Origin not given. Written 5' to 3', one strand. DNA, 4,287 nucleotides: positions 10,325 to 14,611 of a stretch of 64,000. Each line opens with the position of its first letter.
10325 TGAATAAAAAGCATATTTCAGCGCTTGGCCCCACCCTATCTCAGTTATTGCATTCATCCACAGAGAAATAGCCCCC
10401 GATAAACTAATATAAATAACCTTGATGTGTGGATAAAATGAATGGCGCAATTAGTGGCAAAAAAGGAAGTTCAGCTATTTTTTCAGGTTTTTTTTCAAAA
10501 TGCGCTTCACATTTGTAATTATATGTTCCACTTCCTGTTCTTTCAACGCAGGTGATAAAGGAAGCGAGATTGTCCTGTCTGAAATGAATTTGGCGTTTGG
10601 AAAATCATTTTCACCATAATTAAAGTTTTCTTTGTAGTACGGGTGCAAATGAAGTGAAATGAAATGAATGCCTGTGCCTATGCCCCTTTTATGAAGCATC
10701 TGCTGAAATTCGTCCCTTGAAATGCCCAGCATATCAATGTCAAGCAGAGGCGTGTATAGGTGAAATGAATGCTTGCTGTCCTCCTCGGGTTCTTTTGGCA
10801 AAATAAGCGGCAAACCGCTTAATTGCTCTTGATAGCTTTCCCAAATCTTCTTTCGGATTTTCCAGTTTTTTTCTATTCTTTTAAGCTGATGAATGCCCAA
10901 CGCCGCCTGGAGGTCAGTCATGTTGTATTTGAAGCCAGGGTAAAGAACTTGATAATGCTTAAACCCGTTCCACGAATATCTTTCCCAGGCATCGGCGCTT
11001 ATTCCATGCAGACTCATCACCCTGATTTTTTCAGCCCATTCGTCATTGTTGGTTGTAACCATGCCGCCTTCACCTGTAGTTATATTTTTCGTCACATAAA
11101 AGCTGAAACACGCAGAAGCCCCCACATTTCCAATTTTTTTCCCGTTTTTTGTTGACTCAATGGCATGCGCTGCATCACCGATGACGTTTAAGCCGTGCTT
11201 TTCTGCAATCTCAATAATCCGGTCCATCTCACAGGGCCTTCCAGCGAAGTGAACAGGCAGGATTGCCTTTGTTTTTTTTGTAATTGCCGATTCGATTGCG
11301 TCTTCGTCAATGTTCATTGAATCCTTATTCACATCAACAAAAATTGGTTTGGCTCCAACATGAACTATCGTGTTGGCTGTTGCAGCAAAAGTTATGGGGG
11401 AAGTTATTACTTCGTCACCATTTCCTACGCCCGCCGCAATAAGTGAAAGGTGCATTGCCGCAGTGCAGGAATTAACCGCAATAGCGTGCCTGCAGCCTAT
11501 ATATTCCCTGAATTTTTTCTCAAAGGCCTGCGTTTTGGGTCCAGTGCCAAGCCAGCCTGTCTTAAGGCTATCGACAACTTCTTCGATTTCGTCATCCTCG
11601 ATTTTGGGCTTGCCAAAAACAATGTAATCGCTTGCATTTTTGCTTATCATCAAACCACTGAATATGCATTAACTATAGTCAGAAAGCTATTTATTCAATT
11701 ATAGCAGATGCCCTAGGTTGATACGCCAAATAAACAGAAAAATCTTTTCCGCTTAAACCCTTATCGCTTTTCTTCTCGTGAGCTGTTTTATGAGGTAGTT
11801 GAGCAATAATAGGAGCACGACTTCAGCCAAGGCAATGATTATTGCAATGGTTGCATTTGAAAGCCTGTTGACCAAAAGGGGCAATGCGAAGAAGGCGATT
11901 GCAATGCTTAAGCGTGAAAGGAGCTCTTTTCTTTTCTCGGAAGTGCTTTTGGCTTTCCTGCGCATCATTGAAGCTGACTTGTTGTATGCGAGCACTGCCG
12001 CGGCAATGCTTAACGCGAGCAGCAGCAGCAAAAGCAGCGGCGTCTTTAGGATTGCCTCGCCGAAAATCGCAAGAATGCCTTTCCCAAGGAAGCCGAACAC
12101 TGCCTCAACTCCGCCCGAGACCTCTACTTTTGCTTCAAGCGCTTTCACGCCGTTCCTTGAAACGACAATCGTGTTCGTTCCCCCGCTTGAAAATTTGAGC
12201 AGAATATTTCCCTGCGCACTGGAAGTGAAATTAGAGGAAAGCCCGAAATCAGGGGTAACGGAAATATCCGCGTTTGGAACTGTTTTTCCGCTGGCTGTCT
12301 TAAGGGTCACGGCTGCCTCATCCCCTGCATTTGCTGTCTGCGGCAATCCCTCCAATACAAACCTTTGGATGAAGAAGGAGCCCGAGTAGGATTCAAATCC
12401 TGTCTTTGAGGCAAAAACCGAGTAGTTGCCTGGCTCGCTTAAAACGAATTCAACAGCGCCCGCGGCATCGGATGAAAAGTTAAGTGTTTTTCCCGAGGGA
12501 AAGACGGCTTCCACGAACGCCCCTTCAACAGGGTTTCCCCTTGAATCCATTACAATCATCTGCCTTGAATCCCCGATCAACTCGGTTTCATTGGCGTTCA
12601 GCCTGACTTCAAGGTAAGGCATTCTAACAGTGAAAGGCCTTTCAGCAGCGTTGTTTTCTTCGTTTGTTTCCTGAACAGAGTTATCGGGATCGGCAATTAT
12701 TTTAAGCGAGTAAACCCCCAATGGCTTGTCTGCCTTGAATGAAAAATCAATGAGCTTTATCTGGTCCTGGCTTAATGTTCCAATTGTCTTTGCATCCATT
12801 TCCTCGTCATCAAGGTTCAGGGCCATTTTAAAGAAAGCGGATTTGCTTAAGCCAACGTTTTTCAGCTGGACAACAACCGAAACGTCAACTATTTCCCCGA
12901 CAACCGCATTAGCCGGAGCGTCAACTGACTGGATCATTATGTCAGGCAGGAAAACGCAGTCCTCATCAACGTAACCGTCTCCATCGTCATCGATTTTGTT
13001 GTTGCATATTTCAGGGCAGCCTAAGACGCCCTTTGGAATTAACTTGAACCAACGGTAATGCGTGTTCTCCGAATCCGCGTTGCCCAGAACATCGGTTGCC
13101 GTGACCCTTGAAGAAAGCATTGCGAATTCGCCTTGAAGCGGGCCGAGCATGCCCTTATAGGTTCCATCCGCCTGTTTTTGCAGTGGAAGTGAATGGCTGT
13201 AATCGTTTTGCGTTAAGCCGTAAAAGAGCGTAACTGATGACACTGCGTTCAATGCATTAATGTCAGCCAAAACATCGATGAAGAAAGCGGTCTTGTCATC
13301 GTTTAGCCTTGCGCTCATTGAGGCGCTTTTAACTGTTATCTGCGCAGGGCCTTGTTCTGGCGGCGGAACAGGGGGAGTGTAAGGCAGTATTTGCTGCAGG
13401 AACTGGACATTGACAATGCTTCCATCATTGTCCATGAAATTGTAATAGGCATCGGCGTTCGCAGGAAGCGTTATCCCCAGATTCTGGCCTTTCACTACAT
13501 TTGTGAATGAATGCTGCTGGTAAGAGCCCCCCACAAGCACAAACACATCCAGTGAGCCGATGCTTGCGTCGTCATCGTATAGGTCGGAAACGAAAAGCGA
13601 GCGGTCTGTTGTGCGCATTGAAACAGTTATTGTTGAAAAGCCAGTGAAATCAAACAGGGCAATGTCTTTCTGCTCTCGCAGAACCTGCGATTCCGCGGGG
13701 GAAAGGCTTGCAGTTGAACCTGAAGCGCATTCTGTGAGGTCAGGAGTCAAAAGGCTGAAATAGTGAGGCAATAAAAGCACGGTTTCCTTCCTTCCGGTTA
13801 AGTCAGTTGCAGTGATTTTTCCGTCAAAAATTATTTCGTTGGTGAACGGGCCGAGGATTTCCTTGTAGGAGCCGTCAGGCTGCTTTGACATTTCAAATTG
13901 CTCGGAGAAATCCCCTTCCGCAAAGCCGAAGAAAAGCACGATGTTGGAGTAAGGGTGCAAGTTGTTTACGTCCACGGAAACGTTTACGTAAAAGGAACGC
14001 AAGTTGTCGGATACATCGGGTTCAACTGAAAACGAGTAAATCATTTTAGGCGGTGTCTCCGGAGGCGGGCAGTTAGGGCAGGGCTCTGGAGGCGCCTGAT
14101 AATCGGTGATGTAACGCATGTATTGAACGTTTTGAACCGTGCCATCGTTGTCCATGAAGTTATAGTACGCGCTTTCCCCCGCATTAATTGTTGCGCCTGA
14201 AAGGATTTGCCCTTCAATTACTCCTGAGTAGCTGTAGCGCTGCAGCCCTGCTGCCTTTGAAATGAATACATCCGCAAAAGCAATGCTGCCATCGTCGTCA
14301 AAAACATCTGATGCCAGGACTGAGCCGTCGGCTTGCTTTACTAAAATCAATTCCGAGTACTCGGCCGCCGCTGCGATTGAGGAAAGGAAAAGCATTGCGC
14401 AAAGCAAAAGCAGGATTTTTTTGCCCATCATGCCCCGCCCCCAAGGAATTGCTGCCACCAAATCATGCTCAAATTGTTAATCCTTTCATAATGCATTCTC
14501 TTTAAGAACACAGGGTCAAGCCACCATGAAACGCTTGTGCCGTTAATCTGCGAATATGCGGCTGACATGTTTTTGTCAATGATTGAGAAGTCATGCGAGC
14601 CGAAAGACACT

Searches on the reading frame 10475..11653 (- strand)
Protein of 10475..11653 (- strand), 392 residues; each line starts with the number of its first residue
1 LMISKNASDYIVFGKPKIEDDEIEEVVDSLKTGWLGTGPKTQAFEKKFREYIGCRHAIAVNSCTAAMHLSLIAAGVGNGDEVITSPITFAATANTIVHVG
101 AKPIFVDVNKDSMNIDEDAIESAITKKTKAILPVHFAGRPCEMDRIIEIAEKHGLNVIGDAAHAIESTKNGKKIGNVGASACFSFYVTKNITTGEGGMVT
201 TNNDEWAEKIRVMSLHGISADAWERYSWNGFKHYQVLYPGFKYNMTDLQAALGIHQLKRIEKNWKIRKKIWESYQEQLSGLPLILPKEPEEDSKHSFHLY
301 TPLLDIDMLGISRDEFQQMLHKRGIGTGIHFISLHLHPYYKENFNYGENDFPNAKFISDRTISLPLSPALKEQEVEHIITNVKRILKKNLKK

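Call 60: search_protein_families(library=pfam, proteins=[window:10475-11653:-], max_evalue=0.00001)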
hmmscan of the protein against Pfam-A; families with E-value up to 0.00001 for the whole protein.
window:10475-11653:- (392 aa): 4 families
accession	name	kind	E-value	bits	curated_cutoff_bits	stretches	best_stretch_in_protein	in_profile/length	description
PF01041.23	DegT_DnrJ_EryC1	-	4.1e-134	447.8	19.8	1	17-382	2-359/360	DegT/DnrJ/EryC1/StrS aminotransferase family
PF01212.27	Beta_elim_lyase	-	1e-08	35.3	27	1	36-273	29-260/288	Beta-eliminating lyase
PF00155.27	Aminotran_1_2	-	2.3e-07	30.8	19.7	1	41-164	44-189/361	Aminotransferase class I and II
PF01053.26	Cys_Met_Meta_PP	-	4.2e-07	29.3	27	1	39-170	52-183/381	Cys/Met metabolism PLP-dependent enzyme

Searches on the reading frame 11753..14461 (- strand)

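Call 26: search_protein_families(library=pfam, proteins=[window:11753-14461:-], max_evalue=0.01)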
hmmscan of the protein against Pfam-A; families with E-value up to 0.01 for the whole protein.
window:11753-14461:- (902 aa): 5 families
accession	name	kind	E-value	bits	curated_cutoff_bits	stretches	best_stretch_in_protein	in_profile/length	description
PF07705.17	CARDB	-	2.1e-16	60.4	22.7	1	506-607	2-100/101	CARDB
PF13620.12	CarboxypepD_reg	-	2.9e-13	50.4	32.3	2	637-693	6-63/82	Carboxypeptidase regulatory-like domain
PF13715.12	CarbopepD_reg_2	-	6.5e-06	26.5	32.2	0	722-785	8-68/88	CarboxypepD_reg-like domain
PF02369.22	Big_1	-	0.00012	22.6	34.9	0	634-675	22-67/93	Bacterial Ig-like domain (group 1)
PF24025.1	Ig_DR_A0283-like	-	0.0046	17.7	27.1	0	634-685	10-63/102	DR_A0283-like, Ig-like domain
